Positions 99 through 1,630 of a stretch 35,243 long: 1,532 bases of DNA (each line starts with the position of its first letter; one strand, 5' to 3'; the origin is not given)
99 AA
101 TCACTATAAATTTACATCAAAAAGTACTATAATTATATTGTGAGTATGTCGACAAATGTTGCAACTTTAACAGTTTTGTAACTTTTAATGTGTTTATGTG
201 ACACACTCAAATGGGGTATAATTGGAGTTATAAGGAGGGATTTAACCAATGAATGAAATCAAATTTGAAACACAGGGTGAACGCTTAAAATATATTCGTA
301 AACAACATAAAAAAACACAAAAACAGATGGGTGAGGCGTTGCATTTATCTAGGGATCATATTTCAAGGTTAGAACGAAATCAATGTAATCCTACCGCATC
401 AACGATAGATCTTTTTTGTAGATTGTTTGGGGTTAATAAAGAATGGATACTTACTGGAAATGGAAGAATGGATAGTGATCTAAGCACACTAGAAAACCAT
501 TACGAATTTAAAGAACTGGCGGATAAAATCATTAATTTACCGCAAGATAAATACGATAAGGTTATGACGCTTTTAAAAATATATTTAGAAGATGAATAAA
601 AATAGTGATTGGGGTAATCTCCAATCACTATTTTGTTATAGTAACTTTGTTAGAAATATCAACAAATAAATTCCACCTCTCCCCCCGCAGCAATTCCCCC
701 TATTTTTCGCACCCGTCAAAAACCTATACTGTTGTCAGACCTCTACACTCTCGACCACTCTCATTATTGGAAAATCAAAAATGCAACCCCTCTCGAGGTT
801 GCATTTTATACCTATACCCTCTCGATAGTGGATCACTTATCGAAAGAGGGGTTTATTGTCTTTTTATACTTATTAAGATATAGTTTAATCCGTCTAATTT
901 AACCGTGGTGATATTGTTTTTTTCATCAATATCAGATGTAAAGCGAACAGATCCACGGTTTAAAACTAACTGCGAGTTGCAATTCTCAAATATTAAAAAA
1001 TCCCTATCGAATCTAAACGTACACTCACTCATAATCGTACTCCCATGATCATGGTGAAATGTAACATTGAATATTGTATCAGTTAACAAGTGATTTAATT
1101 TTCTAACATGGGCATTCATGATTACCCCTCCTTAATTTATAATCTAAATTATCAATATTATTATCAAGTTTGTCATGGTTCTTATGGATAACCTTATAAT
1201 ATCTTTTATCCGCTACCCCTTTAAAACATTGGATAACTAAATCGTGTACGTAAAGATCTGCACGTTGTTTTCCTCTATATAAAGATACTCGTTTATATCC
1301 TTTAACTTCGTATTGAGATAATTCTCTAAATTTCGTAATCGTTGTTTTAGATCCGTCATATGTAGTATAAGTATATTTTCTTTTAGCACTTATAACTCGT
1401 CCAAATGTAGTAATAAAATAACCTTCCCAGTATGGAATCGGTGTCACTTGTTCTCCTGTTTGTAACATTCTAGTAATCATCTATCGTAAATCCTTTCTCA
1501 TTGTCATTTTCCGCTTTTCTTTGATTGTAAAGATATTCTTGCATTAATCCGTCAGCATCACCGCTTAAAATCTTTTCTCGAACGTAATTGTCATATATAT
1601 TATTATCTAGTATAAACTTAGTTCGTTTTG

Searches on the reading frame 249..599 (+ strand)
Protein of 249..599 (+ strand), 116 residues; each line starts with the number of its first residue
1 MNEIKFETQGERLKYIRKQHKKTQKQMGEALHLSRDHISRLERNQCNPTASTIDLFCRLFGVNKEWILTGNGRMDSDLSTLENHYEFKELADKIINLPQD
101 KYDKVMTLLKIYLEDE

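Call 7: search_protein_families(library=pfam, proteins=[window:249-599:+], max_evalue=0.01)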
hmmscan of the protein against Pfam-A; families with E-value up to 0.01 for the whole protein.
window:249-599:+ (116 aa): 5 families
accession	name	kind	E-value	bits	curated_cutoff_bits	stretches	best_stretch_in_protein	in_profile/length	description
PF12844.13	HTH_19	-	1.9e-12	47.3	30.2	1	10-72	1-63/64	Helix-turn-helix domain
PF01381.28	HTH_3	-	1.8e-11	44.3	23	1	13-67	1-55/55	Helix-turn-helix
PF13560.12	HTH_31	-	6.9e-10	39.5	27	1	10-63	3-57/64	Helix-turn-helix domain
PF13443.12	HTH_26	-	6.2e-05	23.6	22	1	12-63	1-53/63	Cro/C1-type HTH DNA-binding domain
PF04545.22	Sigma70_r4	-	0.0018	18.2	24.1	1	17-43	16-42/50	Sigma-70, region 4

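Call 8: search_protein_families(library=phrogs, proteins=[window:249-599:+], max_evalue=0.001)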
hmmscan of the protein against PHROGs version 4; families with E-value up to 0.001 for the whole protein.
window:249-599:+ (116 aa): 13 families
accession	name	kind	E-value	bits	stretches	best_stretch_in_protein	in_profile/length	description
phrog_8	-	transcription regulation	2e-17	64.7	1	7-99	160-242/346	transcriptional regulator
phrog_3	-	transcription regulation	5.1e-12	47.3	1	6-80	86-160/430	transcriptional repressor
phrog_4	-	transcription regulation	1.9e-11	44.6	1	5-96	133-205/400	transcriptional repressor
phrog_2967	-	transcription regulation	1.4e-10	42.1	1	5-75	7-77/225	transcriptional regulator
phrog_2328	-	transcription regulation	1.2e-09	39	1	8-76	15-83/128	transcriptional repressor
phrog_5823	-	transcription regulation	5.9e-08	33.3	1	7-90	5-87/404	transcriptional regulator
phrog_2439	-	transcription regulation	1.2e-07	32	1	6-91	5-84/367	transcriptional regulator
phrog_1373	-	transcription regulation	6.4e-07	30.5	1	11-80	66-135/166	transcriptional regulator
phrog_147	-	transcription regulation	7.9e-05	24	1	8-71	4-70/100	transcriptional regulator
phrog_6378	-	unknown function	8.5e-05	23.6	1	10-85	10-86/131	-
phrog_9710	-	unknown function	0.00036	21.6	1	20-77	26-85/95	-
phrog_25488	-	unknown function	0.00042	21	1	14-95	13-95/197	-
phrog_4836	-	transcription regulation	0.00079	20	1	9-75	76-142/194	CII-like regulator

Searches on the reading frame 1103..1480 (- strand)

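Call 3: search_protein_families(library=pfam, proteins=[window:1103-1480:-], max_evalue=0.01)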
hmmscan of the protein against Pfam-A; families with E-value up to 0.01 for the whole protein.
window:1103-1480:- (125 aa): 2 families
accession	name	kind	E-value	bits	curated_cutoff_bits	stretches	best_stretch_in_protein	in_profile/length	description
PF13392.12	HNH_3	-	1.3e-05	25.1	24.8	1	77-114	2-38/46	HNH endonuclease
PF07463.16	NUMOD4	-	3e-05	24.6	23.4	1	13-68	4-49/49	NUMOD4 motif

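Call 4: search_protein_families(library=phrogs, proteins=[window:1103-1480:-], max_evalue=0.001)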
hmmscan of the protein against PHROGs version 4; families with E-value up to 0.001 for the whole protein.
window:1103-1480:- (125 aa): 5 families
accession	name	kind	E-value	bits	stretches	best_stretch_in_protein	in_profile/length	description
phrog_959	-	DNA, RNA and nucleotide metabolism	3e-20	73.4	1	7-120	3-102/138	HNH endonuclease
phrog_59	-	DNA, RNA and nucleotide metabolism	7.8e-20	72.6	1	7-112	135-223/423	HNH endonuclease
phrog_1492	-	DNA, RNA and nucleotide metabolism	5.2e-17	63.1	1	5-115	40-150/414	HNH endonuclease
phrog_7545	-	DNA, RNA and nucleotide metabolism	2.5e-05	25.5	1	56-114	62-123/160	HNH endonuclease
phrog_99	-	DNA, RNA and nucleotide metabolism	0.0003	21.6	1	59-112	146-193/383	HNH endonuclease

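Call 89: search_protein_families(library=padloc, proteins=[window:1103-1480:-], max_evalue=0.01)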
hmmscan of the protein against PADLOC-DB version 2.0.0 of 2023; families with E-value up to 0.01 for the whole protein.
window:1103-1480:- (125 aa): 2 families
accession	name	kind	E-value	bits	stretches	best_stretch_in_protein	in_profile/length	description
PDLC03687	HEase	-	1.3e-05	23.2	1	51-121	27-98/178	homing endonuclease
PDLC03672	HEase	-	1.8e-05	22.6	1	45-113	24-94/199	homing endonuclease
